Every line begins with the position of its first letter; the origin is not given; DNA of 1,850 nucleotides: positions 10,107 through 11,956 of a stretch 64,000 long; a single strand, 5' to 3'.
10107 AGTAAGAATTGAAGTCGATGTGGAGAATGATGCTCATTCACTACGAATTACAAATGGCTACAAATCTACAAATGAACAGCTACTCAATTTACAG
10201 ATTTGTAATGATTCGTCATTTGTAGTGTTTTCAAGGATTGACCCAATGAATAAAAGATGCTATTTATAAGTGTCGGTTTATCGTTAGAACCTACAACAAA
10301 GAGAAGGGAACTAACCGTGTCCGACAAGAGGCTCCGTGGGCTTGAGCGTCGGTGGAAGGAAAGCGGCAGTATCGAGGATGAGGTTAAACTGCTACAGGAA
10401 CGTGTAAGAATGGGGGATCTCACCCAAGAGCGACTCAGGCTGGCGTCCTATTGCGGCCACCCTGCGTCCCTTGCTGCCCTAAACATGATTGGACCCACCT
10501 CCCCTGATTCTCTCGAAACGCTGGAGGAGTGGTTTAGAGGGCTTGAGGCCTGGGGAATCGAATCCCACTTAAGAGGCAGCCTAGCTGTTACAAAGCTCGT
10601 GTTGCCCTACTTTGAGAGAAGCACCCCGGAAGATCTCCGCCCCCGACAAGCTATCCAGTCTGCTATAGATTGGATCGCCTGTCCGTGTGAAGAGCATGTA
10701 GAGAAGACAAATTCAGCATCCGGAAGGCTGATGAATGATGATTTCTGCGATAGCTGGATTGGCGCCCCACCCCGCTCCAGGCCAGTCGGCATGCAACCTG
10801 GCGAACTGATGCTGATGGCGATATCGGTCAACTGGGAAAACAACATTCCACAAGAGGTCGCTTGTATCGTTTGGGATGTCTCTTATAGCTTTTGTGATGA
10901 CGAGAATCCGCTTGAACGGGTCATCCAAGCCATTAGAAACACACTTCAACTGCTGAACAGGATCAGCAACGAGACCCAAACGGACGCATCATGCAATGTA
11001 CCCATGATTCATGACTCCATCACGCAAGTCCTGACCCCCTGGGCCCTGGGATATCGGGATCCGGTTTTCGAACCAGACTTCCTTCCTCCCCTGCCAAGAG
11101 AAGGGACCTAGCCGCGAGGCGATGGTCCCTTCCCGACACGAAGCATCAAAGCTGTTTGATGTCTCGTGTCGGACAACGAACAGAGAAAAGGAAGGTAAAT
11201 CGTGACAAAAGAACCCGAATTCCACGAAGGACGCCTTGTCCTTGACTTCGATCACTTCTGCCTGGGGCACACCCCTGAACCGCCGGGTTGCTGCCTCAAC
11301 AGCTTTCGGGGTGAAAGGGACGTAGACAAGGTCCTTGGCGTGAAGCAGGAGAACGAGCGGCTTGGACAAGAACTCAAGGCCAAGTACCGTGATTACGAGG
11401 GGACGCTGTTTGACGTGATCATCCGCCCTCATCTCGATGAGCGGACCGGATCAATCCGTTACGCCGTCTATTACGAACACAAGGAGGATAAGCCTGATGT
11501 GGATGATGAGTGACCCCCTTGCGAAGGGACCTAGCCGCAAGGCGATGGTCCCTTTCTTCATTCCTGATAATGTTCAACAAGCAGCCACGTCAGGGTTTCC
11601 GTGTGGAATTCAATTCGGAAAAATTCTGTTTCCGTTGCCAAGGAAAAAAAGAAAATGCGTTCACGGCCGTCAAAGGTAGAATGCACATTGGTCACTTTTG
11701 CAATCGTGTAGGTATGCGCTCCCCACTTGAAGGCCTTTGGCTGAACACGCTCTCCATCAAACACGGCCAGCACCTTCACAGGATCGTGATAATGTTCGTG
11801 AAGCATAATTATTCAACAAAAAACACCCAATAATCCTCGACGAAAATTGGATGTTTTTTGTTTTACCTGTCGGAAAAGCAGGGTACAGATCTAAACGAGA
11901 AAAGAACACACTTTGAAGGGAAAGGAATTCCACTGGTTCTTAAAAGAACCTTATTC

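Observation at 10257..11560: GC-rich two-gene islet wedged between dinB and lexA, divergent from dinB and sharing its putative SOS operator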

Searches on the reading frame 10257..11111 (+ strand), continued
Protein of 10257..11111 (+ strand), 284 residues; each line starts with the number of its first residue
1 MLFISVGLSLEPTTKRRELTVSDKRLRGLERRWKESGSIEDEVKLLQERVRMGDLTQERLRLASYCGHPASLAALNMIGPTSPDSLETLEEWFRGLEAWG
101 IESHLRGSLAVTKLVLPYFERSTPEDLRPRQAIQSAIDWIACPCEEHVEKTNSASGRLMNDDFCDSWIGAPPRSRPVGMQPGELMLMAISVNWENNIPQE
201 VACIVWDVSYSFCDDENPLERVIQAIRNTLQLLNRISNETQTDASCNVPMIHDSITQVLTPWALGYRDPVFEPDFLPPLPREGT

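Call 75: find_encoding_contigs(protein=P0004, flank=5000, max_places=2)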
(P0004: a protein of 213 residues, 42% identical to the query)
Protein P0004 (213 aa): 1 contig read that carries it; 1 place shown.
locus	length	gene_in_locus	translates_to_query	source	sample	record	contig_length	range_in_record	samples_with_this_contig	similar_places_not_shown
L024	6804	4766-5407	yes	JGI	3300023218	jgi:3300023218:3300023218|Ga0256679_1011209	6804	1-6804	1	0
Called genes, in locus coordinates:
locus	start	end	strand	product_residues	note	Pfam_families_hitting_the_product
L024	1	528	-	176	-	?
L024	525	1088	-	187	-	PF04542:Sigma70_r2, PF08281:Sigma70_r4_2, PF04545:Sigma70_r4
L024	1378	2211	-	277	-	-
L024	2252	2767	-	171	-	PF07638:Sigma70_ECF (weak), PF04542:Sigma70_r2, PF08281:Sigma70_r4_2, PF04545:Sigma70_r4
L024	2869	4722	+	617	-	PF00069:Pkinase, PF03109:ABC1 (faint), PF07714:PK_Tyr_Ser-Thr, PF01636:APH (faint), PF14559:TPR_19 (faint), PF07719:TPR_2 (faint)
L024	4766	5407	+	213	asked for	-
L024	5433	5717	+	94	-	-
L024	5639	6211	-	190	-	PF00990:GGDEF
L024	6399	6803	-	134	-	?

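Call 76: find_encoding_contigs(protein=P0005, flank=5000, max_places=2)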
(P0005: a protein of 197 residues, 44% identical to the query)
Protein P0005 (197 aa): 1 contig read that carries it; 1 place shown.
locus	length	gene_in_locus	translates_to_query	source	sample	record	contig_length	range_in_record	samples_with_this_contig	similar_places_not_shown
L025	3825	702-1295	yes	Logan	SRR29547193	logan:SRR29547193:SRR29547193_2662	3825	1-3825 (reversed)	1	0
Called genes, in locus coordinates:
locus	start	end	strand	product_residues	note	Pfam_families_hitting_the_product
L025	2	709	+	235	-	?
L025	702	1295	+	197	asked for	-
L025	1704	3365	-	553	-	PF01476:LysM (weak), PF07486:Hydrolase_2, PF06347:SH3_4 (faint), PF08239:SH3_3, PF07653:SH3_2 (faint), PF08239:SH3_3 (weak)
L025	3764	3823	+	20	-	?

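Call 91: find_encoding_contigs(protein=P0010, flank=3000, max_places=2)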
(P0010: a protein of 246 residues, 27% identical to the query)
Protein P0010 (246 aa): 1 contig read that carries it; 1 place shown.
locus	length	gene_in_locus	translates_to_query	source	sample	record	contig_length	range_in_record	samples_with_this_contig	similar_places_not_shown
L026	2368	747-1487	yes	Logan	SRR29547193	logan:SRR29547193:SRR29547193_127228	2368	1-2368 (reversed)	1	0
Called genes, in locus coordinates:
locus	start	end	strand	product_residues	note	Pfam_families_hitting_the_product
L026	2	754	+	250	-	?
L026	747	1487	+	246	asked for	-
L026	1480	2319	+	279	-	-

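Call 92: search_protein_families(library=pfam, proteins=[L025:2-709:+, L026:2-754:+, L026:1480-2319:+, L024:5433-5717:+, L011:3186-4100:-, L010:849-1094:-], max_evalue=0.01)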
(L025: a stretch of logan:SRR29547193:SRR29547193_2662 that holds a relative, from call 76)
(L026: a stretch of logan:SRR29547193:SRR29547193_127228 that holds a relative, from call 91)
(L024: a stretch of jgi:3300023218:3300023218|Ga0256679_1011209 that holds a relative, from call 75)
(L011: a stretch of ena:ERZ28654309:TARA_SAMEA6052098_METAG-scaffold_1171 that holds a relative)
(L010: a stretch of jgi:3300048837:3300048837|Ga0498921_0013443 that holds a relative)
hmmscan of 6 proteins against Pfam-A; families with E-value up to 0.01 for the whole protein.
L025:2-709:+ (235 aa): 0 families

L026:2-754:+ (250 aa): 0 families

L026:1480-2319:+ (279 aa): 0 families

L024:5433-5717:+ (94 aa): 0 families

L011:3186-4100:- (304 aa): 0 families

L010:849-1094:- (81 aa): 0 families

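Call 103: find_related_loci(query=A2, collection=viral_contigs, flank=4000)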
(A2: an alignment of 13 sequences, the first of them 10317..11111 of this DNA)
Query A2 (264 aa) in viral_contigs; peptide patterns used: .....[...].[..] (x = any residue, [..] = any of these).
18 stretches matched a pattern; 1 encode a relative of the query (tblastn E <= 1e-3); 1 distinct loci.
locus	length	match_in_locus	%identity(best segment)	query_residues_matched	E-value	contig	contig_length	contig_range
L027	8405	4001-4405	29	2-135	2e-12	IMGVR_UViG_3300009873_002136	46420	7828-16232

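Call 105: search_dna_similar(query=window:10317-11111:+, collection=plasmids, mode=protein, max_evalue=0.001, max_rows=10)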
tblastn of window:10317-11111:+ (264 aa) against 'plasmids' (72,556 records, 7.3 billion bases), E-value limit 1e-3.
No match.

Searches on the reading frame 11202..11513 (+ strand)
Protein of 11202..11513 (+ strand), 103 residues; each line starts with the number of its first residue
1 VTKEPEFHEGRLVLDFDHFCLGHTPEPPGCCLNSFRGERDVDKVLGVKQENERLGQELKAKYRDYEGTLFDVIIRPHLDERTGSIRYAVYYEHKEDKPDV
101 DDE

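Call 8: search_protein_families(library=pfam, proteins=[window:11202-11513:+], max_evalue=0.1)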
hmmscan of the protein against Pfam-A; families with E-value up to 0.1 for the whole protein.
window:11202-11513:+ (103 aa): 0 families

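Call 12: find_homologous_proteins(query=window:11202-11513:+)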
Query window:11202-11513:+ (103 aa): 3 proteins with E <= 0.001 among 4 candidates.
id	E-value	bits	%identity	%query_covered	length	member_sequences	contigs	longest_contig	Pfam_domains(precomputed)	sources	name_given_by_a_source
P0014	9.9e-66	237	100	100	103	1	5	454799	-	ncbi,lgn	-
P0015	8.5e-37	144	64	98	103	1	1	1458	-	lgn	-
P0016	4.7e-36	141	64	98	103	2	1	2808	-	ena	-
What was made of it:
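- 11202..11513 (+): orfB, 103 aa. It is a lineage-restricted orphan protein under purifying selection, and its function is unknown. Three clusters were found in the 5.8-billion-protein search (call 12).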

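Call 14: find_encoding_contigs(protein=P0014, flank=6000, max_places=6)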
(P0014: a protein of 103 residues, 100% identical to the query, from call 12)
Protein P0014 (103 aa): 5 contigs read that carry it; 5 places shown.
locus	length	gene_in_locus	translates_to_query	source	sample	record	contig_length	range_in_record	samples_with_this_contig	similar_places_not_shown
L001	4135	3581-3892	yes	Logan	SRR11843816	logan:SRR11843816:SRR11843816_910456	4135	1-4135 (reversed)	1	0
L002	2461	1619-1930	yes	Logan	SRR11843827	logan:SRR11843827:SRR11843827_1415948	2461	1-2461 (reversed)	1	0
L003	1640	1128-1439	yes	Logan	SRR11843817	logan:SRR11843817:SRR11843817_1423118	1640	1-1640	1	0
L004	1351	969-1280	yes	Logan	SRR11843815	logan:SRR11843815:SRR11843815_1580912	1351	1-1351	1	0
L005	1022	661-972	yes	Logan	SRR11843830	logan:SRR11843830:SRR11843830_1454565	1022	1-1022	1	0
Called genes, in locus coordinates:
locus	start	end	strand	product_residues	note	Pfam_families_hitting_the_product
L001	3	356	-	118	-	?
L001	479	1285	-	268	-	PF02578:Cu-oxidase_4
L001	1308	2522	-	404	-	PF00817:IMS, PF21999:IMS_HHH_1, PF11799:IMS_C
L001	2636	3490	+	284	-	-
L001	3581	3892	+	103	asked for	-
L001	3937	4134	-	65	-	?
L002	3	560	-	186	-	?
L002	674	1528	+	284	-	-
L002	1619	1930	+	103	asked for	-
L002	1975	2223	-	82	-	-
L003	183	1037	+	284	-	-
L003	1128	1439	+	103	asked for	-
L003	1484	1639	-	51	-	?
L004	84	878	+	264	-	-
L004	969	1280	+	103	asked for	-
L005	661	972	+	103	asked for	-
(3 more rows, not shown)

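Call 15: find_encoding_contigs(protein=P0016, flank=5000, max_places=4)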
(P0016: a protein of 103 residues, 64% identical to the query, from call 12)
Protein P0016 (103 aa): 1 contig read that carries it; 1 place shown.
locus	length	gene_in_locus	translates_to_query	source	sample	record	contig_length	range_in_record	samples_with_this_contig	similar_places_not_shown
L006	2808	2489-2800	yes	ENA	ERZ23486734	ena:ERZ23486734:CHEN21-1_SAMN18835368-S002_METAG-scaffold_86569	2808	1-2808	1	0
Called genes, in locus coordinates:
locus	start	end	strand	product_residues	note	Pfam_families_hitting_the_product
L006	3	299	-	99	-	?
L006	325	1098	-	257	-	PF02578:Cu-oxidase_4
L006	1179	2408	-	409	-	PF00817:IMS, PF21999:IMS_HHH_1, PF11799:IMS_C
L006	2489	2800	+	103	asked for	-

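Call 17: find_encoding_contigs(protein=P0015, flank=5000, max_places=4)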
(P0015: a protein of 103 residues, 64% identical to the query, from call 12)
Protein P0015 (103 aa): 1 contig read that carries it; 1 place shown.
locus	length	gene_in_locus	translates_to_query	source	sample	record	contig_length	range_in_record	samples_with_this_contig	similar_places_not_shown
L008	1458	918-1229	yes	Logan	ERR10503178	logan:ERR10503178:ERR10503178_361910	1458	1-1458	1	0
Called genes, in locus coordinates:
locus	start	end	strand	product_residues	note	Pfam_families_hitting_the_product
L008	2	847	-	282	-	?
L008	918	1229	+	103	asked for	-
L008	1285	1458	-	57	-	?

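Call 40: predict_structure(alignment_id=A1)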
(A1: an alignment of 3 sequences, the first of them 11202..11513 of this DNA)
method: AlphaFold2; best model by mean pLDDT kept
length: 103 residues; sequences in the alignment: 3
mean_pLDDT: 43.9   pTM: 0.35
mean pLDDT of the five models: 43.9, 43.1, 42.8, 40.6, 38.1
residues with pLDDT >= 90: 0; 70-90: 0; 50-70: 43; < 50: 60
segments of 3 or more residues with pLDDT < 50: 1-49, 97-103
pLDDT, mean of each block of 10 residues (from residue 1): 35 37 33 27 33 60 56 54 53 52 45
secondary structure, 60 per line:
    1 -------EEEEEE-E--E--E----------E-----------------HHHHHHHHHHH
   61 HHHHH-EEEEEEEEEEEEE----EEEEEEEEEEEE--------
elements in order: E8-13 H50-65 E67-79 E84-95
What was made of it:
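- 11202..11513 (+): The structure model is poor, with pLDDT 44 (call 40).
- Tried and rejected: The AlphaFold model of orfB, built from 3 sequences, was unusable (pLDDT 44), so no fold search was run on it (call 40).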

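Call 44: search_protein_representatives(alignment_id=A1)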
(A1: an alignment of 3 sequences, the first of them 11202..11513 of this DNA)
Query: 3 sequences, 103 profile positions. Proteins with E-value up to 0.001 (for the whole library): 6; up to 1e-10: 3; up to 1e-30: 1. The best 6 are listed.
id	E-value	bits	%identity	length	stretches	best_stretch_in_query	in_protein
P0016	3.9e-57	207.0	-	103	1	1-103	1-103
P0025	1.6e-27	111.9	-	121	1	1-102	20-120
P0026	2.0e-15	73.0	-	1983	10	44-82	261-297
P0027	3.3e-06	43.5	-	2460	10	60-82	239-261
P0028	3.2e-05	40.3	-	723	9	18-45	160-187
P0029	9.6e-05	38.7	-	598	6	48-74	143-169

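Call 47: find_encoding_contigs(protein=P0025, flank=6000, max_places=4)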
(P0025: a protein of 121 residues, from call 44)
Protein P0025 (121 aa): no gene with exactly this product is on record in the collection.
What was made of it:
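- Tried and rejected: Its genomic context is not on record (calls 44, 47).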

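Call 65: search_protein_families(library=ncbifam, proteins=[window:11202-11513:+], max_evalue=0.1)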
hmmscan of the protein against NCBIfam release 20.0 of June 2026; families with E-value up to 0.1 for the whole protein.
window:11202-11513:+ (103 aa): 0 families

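Call 66: search_protein_families(library=padloc, proteins=[window:11202-11513:+], max_evalue=0.1)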
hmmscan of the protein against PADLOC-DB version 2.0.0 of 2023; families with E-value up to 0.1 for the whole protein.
window:11202-11513:+ (103 aa): 0 families

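Call 67: search_protein_families(library=phrogs, proteins=[window:11202-11513:+], max_evalue=0.1)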
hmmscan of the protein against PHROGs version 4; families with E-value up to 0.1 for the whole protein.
window:11202-11513:+ (103 aa): 0 families

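Call 89: search_solved_structures(query=A1, max_evalue=10)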
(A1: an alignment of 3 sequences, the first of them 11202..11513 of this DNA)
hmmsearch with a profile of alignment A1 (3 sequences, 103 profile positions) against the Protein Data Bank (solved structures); distinct sequences matched with E-value up to 10: 2.
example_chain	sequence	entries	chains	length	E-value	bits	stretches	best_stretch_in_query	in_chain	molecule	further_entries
36rp_C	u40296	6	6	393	0.17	15.5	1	39-88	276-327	DNA-directed RNA polymerase subunit Rpo1C | DNA-directed RNA polymerase subunit A''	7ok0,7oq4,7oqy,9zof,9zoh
8t8k_A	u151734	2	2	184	5.4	10.6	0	43-84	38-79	DUF507 family protein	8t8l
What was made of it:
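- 11202..11513 (+): There is no family or PDB match (calls 8, 65–67, 89).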

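Call 104: find_related_loci(query=A1, collection=viral_contigs, flank=4000)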
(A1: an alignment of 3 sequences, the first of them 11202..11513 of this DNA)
Query A1 (103 aa) in viral_contigs; peptide patterns used: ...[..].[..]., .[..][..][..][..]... (x = any residue, [..] = any of these).
26 stretches matched a pattern, but none encodes a relative of the query by tblastn (E <= 1e-3).

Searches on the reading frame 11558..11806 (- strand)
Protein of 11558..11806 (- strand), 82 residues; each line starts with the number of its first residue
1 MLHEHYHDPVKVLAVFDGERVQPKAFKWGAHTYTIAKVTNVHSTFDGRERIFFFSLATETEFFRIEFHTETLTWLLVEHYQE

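Call 8: search_protein_families(library=pfam, proteins=[window:11558-11806:-], max_evalue=0.1)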
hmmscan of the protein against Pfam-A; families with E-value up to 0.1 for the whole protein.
window:11558-11806:- (82 aa): 1 family
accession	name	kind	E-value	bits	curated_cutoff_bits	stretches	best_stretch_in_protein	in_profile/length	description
PF20114.4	DUF6504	-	0.00085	20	24.2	1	5-72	5-77/103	Domain of unknown function (DUF6504)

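Call 36: find_homologous_proteins(query=window:11558-11806:-)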
Query window:11558-11806:- (82 aa): 3 proteins with E <= 0.001 among 3 candidates.
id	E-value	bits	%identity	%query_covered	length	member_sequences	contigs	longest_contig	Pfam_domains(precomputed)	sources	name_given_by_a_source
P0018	2.4e-49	182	100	100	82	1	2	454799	-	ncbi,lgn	-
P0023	7.4e-34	133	68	100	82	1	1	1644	-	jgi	jgi:hypothetical protein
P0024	2.9e-29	118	63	99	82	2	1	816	-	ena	-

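Call 48: find_encoding_contigs(protein=P0023, flank=6000, max_places=4)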
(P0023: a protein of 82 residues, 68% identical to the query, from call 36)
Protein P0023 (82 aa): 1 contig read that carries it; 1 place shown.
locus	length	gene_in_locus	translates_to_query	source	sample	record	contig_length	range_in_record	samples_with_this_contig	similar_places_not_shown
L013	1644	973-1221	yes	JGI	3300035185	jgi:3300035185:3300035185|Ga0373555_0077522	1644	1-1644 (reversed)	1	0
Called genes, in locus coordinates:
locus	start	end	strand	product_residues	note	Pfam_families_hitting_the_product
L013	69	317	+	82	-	PF00717:Peptidase_S24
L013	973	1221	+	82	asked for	-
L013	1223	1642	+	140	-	?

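Call 65: search_protein_families(library=ncbifam, proteins=[window:11558-11806:-], max_evalue=0.1)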
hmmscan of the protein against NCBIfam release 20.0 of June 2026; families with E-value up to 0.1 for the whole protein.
window:11558-11806:- (82 aa): 0 families

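Call 66: search_protein_families(library=padloc, proteins=[window:11558-11806:-], max_evalue=0.1)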
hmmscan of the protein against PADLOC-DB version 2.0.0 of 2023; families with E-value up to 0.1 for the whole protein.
window:11558-11806:- (82 aa): 0 families

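Call 67: search_protein_families(library=phrogs, proteins=[window:11558-11806:-], max_evalue=0.1)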
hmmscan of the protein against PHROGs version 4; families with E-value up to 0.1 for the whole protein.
window:11558-11806:- (82 aa): 1 family
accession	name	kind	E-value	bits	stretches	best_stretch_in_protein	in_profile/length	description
phrog_8410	-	unknown function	0.062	14.4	0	7-47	53-92/99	-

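Call 88: search_protein_families(library=pfam, alignment_id=A7, max_evalue=0.1)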
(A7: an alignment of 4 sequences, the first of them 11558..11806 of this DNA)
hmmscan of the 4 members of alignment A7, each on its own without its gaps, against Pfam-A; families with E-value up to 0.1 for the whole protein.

A. member 1, window:11558-11806:- (82 aa): 1 family
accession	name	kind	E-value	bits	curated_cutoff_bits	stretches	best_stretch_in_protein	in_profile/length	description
PF20114.4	DUF6504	-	0.00085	20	24.2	1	5-72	5-77/103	Domain of unknown function (DUF6504)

B. families by the number of members that match (of 4 scanned): 2 families
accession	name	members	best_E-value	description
PF20114.4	DUF6504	3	0.00085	Domain of unknown function (DUF6504)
PF04468.17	PSP1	1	0.034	PSP1 C-terminal conserved region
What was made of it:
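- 11558..11806 (-): DUF6504-like gene (82 aa). In relatives it lies immediately upstream of dinB in the same orientation. The islet separates the two genes here. Pfam DUF6504 at E 8.5e-4, 20 bits against a cut-off of 24.2; 3 of 4 orthologues match (calls 8, 88).
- On DUF6504 (PF20114), for the 82-aa gene next to the islet: Three of four orthologues match weakly (calls 8, 88).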
